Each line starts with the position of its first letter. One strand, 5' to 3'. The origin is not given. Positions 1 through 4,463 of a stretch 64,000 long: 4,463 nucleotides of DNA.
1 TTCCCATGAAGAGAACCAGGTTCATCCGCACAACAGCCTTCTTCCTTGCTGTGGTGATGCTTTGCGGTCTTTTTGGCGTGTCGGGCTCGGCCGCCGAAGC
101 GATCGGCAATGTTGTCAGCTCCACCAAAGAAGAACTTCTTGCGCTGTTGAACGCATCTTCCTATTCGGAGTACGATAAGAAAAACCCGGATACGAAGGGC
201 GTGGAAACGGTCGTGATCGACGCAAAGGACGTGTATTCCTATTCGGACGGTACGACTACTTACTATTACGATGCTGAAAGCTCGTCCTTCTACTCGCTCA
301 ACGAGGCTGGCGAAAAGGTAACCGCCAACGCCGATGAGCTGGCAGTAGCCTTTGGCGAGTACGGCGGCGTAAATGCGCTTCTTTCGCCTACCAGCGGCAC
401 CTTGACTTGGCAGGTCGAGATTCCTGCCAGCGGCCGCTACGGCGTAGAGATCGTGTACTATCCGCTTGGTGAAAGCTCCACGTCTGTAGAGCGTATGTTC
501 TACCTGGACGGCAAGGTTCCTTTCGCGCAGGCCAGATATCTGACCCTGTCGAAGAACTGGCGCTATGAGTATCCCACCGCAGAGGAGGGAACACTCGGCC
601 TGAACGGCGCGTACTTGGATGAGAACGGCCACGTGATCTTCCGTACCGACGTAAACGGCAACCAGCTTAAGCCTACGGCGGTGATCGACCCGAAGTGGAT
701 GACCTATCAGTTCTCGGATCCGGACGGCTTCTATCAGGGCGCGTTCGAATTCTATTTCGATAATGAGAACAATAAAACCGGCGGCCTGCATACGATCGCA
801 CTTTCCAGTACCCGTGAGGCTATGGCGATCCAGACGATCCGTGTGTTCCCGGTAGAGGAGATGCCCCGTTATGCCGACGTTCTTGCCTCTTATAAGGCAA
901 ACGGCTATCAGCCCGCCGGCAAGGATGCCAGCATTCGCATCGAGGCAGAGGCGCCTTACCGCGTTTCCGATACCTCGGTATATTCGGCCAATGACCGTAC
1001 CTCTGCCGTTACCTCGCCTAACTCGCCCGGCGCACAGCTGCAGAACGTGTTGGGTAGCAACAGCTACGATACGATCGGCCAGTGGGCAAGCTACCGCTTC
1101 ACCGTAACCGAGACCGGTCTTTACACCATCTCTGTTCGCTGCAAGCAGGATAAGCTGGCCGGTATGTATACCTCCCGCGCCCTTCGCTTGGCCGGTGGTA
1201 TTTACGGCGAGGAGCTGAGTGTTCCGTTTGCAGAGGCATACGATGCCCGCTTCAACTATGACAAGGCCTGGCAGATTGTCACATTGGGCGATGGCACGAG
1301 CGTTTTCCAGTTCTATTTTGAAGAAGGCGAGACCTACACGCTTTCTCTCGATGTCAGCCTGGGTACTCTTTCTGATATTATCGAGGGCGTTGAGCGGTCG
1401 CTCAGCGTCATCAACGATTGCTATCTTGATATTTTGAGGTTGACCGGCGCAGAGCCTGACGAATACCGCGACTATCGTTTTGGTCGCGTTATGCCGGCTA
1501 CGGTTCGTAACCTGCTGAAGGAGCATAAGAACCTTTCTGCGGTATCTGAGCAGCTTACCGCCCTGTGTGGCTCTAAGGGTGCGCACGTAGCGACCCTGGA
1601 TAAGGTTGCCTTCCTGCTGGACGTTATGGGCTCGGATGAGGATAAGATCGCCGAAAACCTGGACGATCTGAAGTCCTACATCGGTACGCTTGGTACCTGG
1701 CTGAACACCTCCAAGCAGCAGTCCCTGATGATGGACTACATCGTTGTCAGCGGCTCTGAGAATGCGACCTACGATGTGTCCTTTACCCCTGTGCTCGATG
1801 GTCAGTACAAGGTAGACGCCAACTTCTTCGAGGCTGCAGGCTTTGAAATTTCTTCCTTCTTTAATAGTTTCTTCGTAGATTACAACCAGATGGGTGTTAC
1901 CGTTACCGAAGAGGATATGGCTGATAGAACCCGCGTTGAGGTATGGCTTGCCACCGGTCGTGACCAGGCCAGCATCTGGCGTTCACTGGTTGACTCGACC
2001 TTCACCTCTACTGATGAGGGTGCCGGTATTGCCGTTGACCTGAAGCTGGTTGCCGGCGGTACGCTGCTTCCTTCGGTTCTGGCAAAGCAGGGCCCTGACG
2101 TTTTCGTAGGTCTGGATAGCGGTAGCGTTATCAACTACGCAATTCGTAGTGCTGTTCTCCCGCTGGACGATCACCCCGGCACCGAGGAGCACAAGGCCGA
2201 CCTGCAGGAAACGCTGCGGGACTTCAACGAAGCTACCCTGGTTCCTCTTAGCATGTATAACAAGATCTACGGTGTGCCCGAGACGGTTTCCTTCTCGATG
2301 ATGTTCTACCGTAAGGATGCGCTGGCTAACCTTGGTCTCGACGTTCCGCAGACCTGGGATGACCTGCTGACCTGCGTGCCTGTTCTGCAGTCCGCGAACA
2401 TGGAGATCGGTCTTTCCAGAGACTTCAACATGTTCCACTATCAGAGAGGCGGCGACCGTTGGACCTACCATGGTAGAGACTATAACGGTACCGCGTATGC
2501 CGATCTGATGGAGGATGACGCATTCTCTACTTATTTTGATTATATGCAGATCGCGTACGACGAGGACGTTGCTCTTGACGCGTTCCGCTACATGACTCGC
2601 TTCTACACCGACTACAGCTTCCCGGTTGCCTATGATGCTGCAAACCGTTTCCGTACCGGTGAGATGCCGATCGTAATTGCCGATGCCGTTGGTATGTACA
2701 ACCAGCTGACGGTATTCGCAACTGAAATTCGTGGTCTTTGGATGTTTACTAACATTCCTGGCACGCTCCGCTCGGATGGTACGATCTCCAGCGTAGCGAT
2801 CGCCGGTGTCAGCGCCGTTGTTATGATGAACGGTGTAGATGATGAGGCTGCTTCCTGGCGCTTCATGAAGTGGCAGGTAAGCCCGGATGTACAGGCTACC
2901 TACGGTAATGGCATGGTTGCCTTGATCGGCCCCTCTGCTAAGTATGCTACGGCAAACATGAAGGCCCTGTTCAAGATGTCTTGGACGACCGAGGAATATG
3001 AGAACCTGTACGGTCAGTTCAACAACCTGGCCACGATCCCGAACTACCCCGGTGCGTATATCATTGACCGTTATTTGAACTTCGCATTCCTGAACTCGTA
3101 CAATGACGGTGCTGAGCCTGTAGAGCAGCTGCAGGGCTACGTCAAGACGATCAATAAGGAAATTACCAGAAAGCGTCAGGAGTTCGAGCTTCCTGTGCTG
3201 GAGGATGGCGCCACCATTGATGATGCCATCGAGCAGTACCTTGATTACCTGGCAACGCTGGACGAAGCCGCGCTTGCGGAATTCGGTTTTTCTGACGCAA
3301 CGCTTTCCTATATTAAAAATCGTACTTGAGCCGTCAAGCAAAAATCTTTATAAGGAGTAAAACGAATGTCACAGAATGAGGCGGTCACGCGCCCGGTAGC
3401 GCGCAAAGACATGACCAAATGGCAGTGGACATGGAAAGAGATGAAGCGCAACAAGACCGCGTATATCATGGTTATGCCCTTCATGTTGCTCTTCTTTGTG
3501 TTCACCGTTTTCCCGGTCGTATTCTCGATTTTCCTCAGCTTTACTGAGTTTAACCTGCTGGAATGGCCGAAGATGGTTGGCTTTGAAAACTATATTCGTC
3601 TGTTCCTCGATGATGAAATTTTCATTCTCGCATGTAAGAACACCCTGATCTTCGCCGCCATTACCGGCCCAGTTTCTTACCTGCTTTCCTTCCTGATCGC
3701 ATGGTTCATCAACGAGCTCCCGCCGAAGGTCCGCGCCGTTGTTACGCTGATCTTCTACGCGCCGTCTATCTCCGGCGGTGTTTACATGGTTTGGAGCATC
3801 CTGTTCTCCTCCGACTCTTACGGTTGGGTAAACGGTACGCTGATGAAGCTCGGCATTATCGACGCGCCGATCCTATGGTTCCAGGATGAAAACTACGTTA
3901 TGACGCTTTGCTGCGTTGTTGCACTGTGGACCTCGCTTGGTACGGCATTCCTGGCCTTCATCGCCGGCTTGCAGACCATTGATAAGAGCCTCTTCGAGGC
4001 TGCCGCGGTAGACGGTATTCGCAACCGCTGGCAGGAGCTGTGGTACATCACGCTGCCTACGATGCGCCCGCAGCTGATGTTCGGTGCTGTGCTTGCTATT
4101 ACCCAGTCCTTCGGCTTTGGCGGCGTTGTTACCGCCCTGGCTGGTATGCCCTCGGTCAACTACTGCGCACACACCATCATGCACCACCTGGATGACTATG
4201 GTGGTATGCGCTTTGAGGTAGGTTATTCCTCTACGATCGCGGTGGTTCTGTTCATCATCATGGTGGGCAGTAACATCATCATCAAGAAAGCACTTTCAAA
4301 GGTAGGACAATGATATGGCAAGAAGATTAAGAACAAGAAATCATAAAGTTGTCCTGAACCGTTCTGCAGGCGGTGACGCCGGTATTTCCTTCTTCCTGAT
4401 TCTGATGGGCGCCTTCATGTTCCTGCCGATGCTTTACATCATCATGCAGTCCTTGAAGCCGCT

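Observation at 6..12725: ATPase-less seven-gene surface glycan locus: two permease pairs flank an NHL/TPR/Yip1 membrane protein and a DUF5696-like giant protein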

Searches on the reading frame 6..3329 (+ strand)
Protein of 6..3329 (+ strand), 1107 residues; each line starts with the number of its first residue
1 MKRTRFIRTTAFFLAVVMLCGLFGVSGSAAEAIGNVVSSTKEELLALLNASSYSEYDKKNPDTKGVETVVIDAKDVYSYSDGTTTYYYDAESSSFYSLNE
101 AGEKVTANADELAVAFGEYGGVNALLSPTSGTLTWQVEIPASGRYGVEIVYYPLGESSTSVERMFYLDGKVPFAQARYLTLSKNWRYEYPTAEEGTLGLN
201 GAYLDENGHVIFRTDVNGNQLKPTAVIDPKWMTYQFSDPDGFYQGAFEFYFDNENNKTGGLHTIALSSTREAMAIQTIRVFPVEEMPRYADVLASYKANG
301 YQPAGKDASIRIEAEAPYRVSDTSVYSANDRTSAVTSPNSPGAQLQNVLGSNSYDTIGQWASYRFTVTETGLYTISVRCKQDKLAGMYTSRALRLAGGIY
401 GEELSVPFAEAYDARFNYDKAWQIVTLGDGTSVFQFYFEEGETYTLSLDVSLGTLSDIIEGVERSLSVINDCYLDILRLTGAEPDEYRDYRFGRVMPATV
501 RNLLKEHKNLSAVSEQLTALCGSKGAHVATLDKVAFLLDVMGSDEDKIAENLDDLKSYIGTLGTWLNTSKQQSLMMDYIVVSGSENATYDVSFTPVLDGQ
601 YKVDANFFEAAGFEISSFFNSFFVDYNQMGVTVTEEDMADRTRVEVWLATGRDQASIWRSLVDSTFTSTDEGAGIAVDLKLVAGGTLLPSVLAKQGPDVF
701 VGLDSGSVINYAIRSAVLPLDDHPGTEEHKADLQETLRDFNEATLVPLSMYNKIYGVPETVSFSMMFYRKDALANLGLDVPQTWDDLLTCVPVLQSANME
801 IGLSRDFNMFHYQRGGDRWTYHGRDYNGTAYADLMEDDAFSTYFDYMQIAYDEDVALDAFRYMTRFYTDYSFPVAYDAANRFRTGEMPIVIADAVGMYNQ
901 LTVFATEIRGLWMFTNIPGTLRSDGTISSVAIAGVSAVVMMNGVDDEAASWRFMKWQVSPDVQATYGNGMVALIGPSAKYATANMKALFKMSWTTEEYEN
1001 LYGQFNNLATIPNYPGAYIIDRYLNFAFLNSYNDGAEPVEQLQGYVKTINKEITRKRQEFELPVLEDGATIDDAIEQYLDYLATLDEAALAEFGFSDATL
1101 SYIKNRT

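Call 5: search_protein_families(library=pfam, proteins=[window:6-3329:+], max_evalue=0.01)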
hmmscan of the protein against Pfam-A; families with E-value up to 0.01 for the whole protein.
window:6-3329:+ (1107 aa): 3 families
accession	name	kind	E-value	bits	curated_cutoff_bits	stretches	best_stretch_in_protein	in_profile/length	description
PF13416.11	SBP_bac_8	-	9.6e-16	58.8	27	1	690-979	31-264/279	Bacterial extracellular solute-binding protein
PF25275.1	Golvesin_C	-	5.7e-06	26.9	31.6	0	129-156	39-66/132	Golvesin C-terminal domain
PF00630.25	Filamin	-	9.6e-05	23.6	26.9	0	581-607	56-82/93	Filamin/ABP280 repeat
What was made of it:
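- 6..3329 (+): g1: giant secreted solute-binding protein (1107 aa). It has a signal peptide without a conserved lipobox, about 450 aa of CBM35/CBM6-like beta-sandwich region, a helical region, and a CUT1-type SBP domain (about 640-1060). Pfam SBP_bac_8 at 690-979, E 1e-15 (call 5).
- On CUT1 type I ABC carbohydrate importer: SBP_bac_8 58.8 bits (cutoff 27) (call 5).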

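Call 6: search_protein_families(library=ncbifam, proteins=[window:6-3329:+], max_evalue=0.01)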
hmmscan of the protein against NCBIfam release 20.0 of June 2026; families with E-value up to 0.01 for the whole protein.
window:6-3329:+ (1107 aa): 2 families
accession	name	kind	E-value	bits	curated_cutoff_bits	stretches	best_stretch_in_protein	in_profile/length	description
NF053763.1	ABCarbgalBndGanS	equivalog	0.0014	17.5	700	1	739-874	123-244/420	galactooligosaccharide ABC transporter substrate-binding protein GanS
TIGR03850.1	bind_CPR_0540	equivalog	0.0086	14.7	299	0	750-790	147-187/437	carbohydrate ABC transporter substrate-binding protein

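Call 9: find_encoding_contigs(protein=window:6-3329:+, flank=10000, max_places=6)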
Protein window:6-3329:+ (1107 aa): 6 contigs read that carry it; 1 place shown.
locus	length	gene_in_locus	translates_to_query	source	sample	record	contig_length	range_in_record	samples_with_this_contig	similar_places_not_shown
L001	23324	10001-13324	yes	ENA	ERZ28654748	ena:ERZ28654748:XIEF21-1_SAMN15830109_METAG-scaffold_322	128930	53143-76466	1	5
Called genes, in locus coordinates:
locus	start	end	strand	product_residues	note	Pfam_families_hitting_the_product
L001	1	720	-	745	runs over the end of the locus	PF03717:PBP_dimer, PF00905:Transpeptidase, PF03793:PASTA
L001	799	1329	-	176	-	-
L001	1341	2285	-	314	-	PF01795:Methyltransf_5, PF13847:Methyltransf_31 (weak)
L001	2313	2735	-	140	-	PF02381:MraZ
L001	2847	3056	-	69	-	-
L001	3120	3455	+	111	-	-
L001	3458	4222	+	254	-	PF01128:IspD, PF12804:NTP_transf_3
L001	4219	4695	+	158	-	PF02542:YgbB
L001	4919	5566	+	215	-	PF00834:Ribul_P_3_epim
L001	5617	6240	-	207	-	-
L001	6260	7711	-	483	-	PF00672:HAMP, PF00512:HisKA, PF02518:HATPase_c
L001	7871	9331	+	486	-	PF00749:tRNA-synt_1c, PF19269:Anticodon_2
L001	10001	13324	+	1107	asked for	PF25275:Golvesin_C (faint), PF13416:SBP_bac_8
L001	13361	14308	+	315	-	PF00528:BPD_transp_1 (faint)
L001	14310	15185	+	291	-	-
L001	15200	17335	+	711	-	PF01436:NHL (faint), PF04893:Yip1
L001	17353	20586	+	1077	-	PF18952:DUF5696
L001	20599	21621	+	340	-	PF00528:BPD_transp_1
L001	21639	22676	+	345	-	PF00528:BPD_transp_1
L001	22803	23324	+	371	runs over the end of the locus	PF00248:Aldo_ket_red, PF17179:Fer4_22 (faint), PF12838:Fer4_7 (faint), PF13183:Fer4_8, PF13187:Fer4_9, PF13237:Fer4_10 (weak), PF13534:Fer4_17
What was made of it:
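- Checked: On the 129-kb source contig a glutamyl-tRNA synthetase gene ends 670 nt before gene 1 (call 9).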

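Call 36: search_solved_structures(query=A2, max_evalue=1)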
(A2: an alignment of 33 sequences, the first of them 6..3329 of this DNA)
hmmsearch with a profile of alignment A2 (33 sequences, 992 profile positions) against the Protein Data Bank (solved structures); distinct sequences matched with E-value up to 1: 74 (the best 60 are shown).
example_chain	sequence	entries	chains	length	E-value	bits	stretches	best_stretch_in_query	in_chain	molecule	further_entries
5ysb_A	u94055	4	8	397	3.3e-19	71.4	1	573-867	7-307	Lin1841 protein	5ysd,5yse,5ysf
9xf5_A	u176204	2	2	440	1.5e-11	46.1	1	571-727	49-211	ABC transporter substrate-binding protein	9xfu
5ci5_A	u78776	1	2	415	9.8e-11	43.4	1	575-773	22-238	Extracellular solute-binding protein family 1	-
1elj_A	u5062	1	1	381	1.8e-09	39.2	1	575-862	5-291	MALTODEXTRIN-BINDING PROTEIN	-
4r9f_A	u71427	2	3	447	4.1e-08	34.7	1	616-718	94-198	MBP1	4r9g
2hfb_A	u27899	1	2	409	1.9e-07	32.5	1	596-716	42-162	Sugar ABC transporter, sugar-binding protein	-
2hq0_A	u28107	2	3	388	1.9e-07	32.5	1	596-716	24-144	Sugar ABC transporter, sugar-binding protein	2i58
6pql_A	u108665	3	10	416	1.9e-07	32.5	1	596-716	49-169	ABC transporter sugar-binding protein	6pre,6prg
2heu_A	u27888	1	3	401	2e-07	32.5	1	596-716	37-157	Sugar ABC transporter, sugar-binding protein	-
6h0h_A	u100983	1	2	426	2.1e-07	32.4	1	594-764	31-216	Probable solute binding protein of ABC transporter system for sugars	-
6q5g_A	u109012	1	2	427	2.1e-07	32.4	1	594-764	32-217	Sugar ABC transporter substrate-binding protein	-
7eho_A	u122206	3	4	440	2.4e-07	32.2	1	623-724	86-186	Chitin oligosaccharide binding protein NagB2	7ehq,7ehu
3uor_A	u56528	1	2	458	2.5e-07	32.1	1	575-718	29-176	ABC transporter sugar binding protein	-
6hur_A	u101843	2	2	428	4.5e-07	31.3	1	627-714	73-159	ABC transporter substrate-binding protein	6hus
3vxb_A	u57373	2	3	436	3.8e-06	28.2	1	624-720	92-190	Putative sugar-binding lipoprotein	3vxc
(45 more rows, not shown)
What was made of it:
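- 6..3329 (+): The family profile hits sugar SBPs in the PDB, best Lin1841 at 3e-19 (call 36).
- On CUT1 type I ABC carbohydrate importer: Profile hits sugar SBPs in the PDB down to 3e-19 (call 36).
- CUT1 identity of the SBP and all four permeases (calls 5, 6, 36).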

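Call 42: search_protein_families(library=pfam, alignment_id=A2, max_evalue=0.01)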
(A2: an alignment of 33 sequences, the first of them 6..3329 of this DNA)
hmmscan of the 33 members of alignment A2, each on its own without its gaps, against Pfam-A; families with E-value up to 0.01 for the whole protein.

A. member 1, window:6-3329:+ (1107 aa): 3 families
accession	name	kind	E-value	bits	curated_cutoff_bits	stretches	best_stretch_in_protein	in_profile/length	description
PF13416.11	SBP_bac_8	-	9.6e-16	58.8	27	1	690-979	31-264/279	Bacterial extracellular solute-binding protein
PF25275.1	Golvesin_C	-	5.7e-06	26.9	31.6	0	129-156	39-66/132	Golvesin C-terminal domain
PF00630.25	Filamin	-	9.6e-05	23.6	26.9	0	581-607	56-82/93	Filamin/ABP280 repeat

B. families by the number of members that match (of 33 scanned): 9 families
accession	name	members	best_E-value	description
PF01547.30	SBP_bac_1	19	9.2e-24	Bacterial extracellular solute-binding protein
PF13416.11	SBP_bac_8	19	1.3e-22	Bacterial extracellular solute-binding protein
PF25275.1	Golvesin_C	14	5.7e-06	Golvesin C-terminal domain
PF16990.11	CBM_35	9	8.3e-06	Carbohydrate binding module (family 35)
PF17829.7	GH115_C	3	1.3e-05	Glycosyl hydrolase family 115 C-terminal domain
PF00630.25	Filamin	1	9.6e-05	Filamin/ABP280 repeat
PF04108.17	ATG17_like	1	0.00024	Autophagy protein ATG17-like domain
PF03422.21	CBM_6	1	0.0024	Carbohydrate binding module (family 6)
PF24033.1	DUF7342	1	0.0088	Family of unknown function (DUF7342)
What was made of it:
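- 6..3329 (+): Golvesin_C hits 14/33, CBM_35 9/33, GH115_C 3/33 and CBM_6 1/33 family members (call 42).
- On CUT1 type I ABC carbohydrate importer: SBP_bac_1 or SBP_bac_8 in 19/33 family members (call 42).
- CBM-like hits in g1 (call 42).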

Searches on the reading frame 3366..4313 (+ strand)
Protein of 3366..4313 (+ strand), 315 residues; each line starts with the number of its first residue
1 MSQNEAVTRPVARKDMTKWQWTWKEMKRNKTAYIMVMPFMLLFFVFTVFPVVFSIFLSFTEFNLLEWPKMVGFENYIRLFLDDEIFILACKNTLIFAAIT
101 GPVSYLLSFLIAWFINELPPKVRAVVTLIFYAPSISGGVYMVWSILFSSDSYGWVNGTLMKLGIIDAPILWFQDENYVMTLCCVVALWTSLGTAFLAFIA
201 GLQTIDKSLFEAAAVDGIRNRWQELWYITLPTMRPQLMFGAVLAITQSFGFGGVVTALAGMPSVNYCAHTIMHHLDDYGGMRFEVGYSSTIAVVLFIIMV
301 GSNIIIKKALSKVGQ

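Call 5: search_protein_families(library=pfam, proteins=[window:3366-4313:+], max_evalue=0.01)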
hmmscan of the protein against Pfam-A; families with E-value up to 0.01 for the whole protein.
window:3366-4313:+ (315 aa): 1 family
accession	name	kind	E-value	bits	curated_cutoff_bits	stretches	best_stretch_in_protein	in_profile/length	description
PF00528.27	BPD_transp_1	-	3.8e-06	27.2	26.4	1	114-298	43-167/184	Binding-protein-dependent transport system inner membrane component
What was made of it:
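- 3366..4313 (+): g2: MalF/UgpA-type ABC importer membrane subunit (pair 1) with EAA loop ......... BPD_transp_1 (call 5).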

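Call 6: search_protein_families(library=ncbifam, proteins=[window:3366-4313:+], max_evalue=0.01)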
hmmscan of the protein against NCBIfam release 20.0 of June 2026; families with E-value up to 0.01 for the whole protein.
window:3366-4313:+ (315 aa): 14 families
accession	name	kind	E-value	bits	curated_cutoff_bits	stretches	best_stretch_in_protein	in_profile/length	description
NF007852.0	PRK10561.1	equivalog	1.6e-16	61.1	335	1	29-305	11-283/295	sn-glycerol-3-phosphate ABC transporter permease UgpA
NF040931.1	ABC_arch_GlcT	equivalog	8.5e-16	58.4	360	1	36-311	2-270/278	glucose ABC transporter permease GlcT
NF007044.0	PRK09497.1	equivalog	2.4e-15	56.7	348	1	30-296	9-265/285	spermidine/putrescine ABC transporter permease PotB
NF007963.0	PRK10683.1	equivalog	6.7e-10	38.9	489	1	16-303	16-302/317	putrescine ABC transporter permease PotH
TIGR02139.1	permease_CysT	equivalog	3e-08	33.6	246.1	1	44-305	9-258/265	sulfate ABC transporter permease subunit CysT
TIGR00969.1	3a0106s02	subfamily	1.9e-07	30.8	240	1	45-300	21-260/272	sulfate ABC transporter permease subunit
NF043074.1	MMSYN1_0196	equivalog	2.9e-07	30.1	350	2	29-124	7-101/277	spermidine/putrescine ABC transporter permease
NF008232.0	PRK10999.1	equivalog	3.5e-06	26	392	1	70-239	264-434/520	maltose ABC transporter permease MalF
TIGR02140.1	permease_CysW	equivalog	4.3e-06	26.4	329.1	1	70-299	30-249/261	sulfate ABC transporter permease subunit CysW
TIGR01581.1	Mo_ABC_porter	hypoth_equivalog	4.7e-06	26.2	210.3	1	180-297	103-221/225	ABC transporter permease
NF006939.0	PRK09421.1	equivalog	9.2e-06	25.2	262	1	100-310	22-225/230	molybdate ABC transporter permease subunit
TIGR02141.1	modB_ABC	equivalog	1.4e-05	24.9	182.6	1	93-264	3-164/208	molybdate ABC transporter permease subunit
NF008208.0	PRK10971.1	equivalog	0.00045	19.8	415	1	72-296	43-253/277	sulfate/thiosulfate ABC transporter permease CysT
NF007545.0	PRK10160.1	equivalog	0.002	17.6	342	1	170-257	136-217/275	taurine ABC transporter permease TauC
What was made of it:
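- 3366..4313 (+): UgpA 1.6e-16 and GlcT 8.5e-16 (call 6).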
